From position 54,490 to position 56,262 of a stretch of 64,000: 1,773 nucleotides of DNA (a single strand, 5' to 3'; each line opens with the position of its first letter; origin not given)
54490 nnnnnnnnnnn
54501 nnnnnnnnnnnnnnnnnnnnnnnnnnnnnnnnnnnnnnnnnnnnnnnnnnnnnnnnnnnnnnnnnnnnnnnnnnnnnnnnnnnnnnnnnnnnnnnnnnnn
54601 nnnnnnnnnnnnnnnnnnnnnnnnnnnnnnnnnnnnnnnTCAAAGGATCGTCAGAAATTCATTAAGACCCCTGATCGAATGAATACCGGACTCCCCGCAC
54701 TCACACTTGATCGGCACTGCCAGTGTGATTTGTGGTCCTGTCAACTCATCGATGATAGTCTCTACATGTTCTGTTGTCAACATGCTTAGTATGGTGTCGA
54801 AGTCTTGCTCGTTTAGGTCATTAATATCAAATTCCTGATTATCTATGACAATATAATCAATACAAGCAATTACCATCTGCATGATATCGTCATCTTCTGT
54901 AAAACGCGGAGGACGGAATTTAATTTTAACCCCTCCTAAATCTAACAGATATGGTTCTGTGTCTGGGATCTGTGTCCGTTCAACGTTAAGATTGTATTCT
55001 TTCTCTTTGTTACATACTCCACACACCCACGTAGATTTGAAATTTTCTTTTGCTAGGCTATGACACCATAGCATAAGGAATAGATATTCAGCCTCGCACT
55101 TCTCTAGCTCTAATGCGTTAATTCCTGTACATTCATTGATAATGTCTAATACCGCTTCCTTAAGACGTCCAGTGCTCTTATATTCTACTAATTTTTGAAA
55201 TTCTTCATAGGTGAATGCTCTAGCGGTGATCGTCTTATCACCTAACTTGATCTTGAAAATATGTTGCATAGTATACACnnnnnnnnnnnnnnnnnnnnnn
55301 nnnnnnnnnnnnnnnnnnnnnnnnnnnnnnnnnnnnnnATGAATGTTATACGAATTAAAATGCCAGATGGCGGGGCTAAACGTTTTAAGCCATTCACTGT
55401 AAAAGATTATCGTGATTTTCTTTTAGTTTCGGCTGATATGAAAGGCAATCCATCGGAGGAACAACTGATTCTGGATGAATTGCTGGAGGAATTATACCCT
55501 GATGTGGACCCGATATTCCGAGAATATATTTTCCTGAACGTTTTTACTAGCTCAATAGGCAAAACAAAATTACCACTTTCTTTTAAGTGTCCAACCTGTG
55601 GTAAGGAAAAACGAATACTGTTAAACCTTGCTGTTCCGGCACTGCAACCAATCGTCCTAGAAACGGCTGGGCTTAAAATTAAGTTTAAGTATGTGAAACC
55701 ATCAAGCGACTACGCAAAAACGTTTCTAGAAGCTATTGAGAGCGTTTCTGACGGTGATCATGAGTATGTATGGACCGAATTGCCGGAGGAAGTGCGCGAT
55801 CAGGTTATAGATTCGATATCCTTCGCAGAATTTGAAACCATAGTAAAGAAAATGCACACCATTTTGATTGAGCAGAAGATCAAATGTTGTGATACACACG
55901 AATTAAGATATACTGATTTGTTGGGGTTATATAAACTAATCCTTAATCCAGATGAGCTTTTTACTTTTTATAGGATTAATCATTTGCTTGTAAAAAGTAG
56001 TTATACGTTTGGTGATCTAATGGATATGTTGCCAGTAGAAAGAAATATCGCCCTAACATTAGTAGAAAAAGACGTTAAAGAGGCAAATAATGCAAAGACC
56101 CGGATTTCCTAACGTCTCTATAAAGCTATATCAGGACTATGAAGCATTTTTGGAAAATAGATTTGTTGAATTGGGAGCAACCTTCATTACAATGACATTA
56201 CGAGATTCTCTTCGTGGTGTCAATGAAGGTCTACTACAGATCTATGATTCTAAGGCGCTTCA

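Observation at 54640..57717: Baseplate hub proteins gp26, gp51 and gp28 share a local Cys-pair / KIKF motif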

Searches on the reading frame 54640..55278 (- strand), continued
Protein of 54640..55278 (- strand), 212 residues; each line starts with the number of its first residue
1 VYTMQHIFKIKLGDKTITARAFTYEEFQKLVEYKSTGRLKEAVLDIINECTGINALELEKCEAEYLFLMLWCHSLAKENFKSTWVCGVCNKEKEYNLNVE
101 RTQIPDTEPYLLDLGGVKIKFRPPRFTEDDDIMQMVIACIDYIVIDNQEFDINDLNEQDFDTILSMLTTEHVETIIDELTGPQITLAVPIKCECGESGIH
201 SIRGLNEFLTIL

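Call 81: search_protein_families(library=pfam, alignment_id=A6, max_evalue=1)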
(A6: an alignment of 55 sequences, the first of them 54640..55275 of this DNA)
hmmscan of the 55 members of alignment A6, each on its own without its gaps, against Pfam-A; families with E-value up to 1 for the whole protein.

A. member 1, window:54640-55275:- (211 aa): 4 families
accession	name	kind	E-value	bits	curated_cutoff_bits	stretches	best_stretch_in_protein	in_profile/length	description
PF12322.14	T4_baseplate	-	1e-46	159.8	24.5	1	4-208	3-218/219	T4 bacteriophage base plate protein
PF03190.21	Thioredox_DsbH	-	0.07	13.5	27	1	69-108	50-88/163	Protein of unknown function, DUF255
PF07911.18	DUF1677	-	0.16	12.9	25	1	75-92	23-40/94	Protein of unknown function (DUF1677)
PF08792.16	A2L_zn_ribbon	-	0.31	11.2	22.9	1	82-97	3-18/33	A2L zinc ribbon domain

B. families by the number of members that match (of 55 scanned): 61 families (the first 25 are shown)
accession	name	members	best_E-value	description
PF12322.14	T4_baseplate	55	8.8e-64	T4 bacteriophage base plate protein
PF00301.25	Rubredoxin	6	0.039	Rubredoxin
PF03448.22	MgtE_N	5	0.01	MgtE intracellular N domain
PF05129.18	Zn_ribbon_Elf1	5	0.022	Transcription elongation factor Elf1 like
PF01096.23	Zn_ribbon_TFIIS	5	0.04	Transcription factor S-II (TFIIS)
PF08792.16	A2L_zn_ribbon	4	0.0096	A2L zinc ribbon domain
PF12348.14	CLASP_N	3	0.016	CLASP N terminal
PF19211.5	CoV_NSP2_N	3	0.023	Coronavirus replicase NSP2, N-terminal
PF09372.15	PRANC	3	0.024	PRANC domain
PF23768.1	DUF7167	3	0.067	Domain of unknown function (DUF7167)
PF09723.15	Zn_ribbon_8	3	0.11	Zinc ribbon domain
PF21664.2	TBPIP_C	2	0.022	TBP-interacting protein, C-terminal domain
PF23477.1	zf_Tbcl_2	2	0.026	Probable treble clef zinc finger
PF25325.1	EF-hand_EFHB_C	2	0.043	EFHB C-terminal EF-hand domain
PF02885.22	Glycos_trans_3N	2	0.047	Glycosyl transferase family, helical bundle domain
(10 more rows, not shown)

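Call 106: search_protein_families(library=phrogs, alignment_id=A6, max_evalue=1)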
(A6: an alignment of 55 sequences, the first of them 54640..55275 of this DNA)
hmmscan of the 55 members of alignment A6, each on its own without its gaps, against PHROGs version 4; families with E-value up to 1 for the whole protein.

A. member 1, window:54640-55275:- (211 aa): 6 families
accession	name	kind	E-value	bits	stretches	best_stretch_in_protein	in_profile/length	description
phrog_150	-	tail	6.2e-56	190.9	1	5-210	13-234/282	baseplate hub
phrog_13792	-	unknown function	0.0027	18.1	1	14-156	31-156/263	-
phrog_36664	-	unknown function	0.034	14.1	1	76-157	25-107/370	-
phrog_18677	-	unknown function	0.15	13.3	1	88-173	16-105/121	-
phrog_1166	-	moron, auxiliary metabolic gene and host takeover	0.19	13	0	130-178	24-73/90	anti-sigma factor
phrog_18210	-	unknown function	0.19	12.8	1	3-46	9-50/139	-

B. families by the number of members that match (of 55 scanned): 108 families (the first 25 are shown)
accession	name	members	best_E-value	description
phrog_150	-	55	4.7e-89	baseplate hub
phrog_634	-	28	1.6e-46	baseplate hub assembly catalyst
phrog_13792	-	17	2.1e-05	-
phrog_24972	-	5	0.044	-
phrog_1140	-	4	7.5e-05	baseplate hub distal subunit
phrog_34530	-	3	0.0067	-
phrog_7608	-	3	0.012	-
phrog_1854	-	3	0.022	PmgB-like head morphogenesis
phrog_19255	-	2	0.00011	-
phrog_23772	-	2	0.00056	baseplate protein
phrog_27751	-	2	0.0012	DNA binding protein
phrog_34507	-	2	0.0022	-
phrog_10739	-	2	0.011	tail length tape measure protein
phrog_33451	-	2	0.018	-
phrog_7099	-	2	0.021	-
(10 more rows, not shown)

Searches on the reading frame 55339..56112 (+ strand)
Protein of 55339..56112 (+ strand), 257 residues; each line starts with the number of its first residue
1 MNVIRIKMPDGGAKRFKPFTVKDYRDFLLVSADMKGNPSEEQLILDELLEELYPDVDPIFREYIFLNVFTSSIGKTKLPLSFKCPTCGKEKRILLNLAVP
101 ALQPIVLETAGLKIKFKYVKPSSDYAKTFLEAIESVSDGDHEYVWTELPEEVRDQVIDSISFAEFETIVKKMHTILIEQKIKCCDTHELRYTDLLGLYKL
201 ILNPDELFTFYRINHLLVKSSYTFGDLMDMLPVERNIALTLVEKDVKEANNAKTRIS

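Call 3: search_protein_families(library=pfam, proteins=[window:55339-56112:+], max_evalue=1)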
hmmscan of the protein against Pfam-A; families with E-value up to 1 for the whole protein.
window:55339-56112:+ (257 aa): 4 families
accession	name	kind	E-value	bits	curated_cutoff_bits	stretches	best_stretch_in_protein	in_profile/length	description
PF12322.14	T4_baseplate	-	2.6e-43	148.7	24.5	1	2-195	2-215/219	T4 bacteriophage base plate protein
PF03448.22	MgtE_N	-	0.065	14.2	25.9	1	130-177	7-54/102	MgtE intracellular N domain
PF09372.15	PRANC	-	0.089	13.6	25.8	1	120-169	46-96/97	PRANC domain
PF00301.25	Rubredoxin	-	0.12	12.8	23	1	77-91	30-44/47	Rubredoxin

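Call 4: search_protein_families(library=phrogs, proteins=[window:55339-56112:+], max_evalue=1)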
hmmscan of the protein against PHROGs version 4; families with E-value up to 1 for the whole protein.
window:55339-56112:+ (257 aa): 3 families
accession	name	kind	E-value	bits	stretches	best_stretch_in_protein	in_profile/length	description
phrog_150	-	tail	2.6e-70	238.1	1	3-248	14-282/282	baseplate hub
phrog_634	-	tail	4.2e-19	69.9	1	144-253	1-112/121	baseplate hub assembly catalyst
phrog_23772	-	tail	0.048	14.3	1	166-253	154-242/244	baseplate protein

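Call 10: search_solved_structures(query=window:55339-56112:+, max_evalue=1)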
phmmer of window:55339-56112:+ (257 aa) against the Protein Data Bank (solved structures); distinct sequences matched with E-value up to 1: 0.

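Call 28: find_related_loci(query=A3, collection=viral_contigs, flank=5000)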
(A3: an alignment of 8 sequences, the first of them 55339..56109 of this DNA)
Query A3 (257 aa) in viral_contigs; peptide patterns used: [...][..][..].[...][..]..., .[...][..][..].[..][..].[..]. (x = any residue, [..] = any of these).
167 stretches matched a pattern; 57 encode a relative of the query (tblastn E <= 1e-3); 53 distinct loci.
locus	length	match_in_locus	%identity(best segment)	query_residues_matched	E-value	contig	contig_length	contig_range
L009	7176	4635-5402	79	1-257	3e-133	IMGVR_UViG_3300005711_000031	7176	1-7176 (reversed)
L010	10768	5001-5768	77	1-257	2e-130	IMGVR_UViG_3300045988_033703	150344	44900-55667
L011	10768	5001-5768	77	1-257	6e-130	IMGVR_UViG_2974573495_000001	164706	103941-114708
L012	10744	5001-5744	51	2-248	6e-81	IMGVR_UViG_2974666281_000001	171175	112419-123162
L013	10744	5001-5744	51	2-248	2e-79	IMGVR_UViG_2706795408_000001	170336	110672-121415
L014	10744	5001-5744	51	2-248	3e-79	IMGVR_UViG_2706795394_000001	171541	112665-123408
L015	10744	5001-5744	51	2-248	5e-79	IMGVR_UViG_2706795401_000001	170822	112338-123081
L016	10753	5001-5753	51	2-251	6e-79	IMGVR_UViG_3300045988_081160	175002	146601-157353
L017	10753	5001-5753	51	2-251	1e-78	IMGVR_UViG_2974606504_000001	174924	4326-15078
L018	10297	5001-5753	51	2-251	3e-78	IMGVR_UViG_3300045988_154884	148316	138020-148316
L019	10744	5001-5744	49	2-248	2e-74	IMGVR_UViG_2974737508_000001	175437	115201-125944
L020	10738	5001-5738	49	3-247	2e-72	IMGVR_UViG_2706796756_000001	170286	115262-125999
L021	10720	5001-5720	48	1-242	2e-72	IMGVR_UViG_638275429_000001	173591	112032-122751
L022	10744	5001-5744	46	2-248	2e-71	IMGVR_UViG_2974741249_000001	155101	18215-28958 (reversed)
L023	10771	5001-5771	44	1-257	5e-71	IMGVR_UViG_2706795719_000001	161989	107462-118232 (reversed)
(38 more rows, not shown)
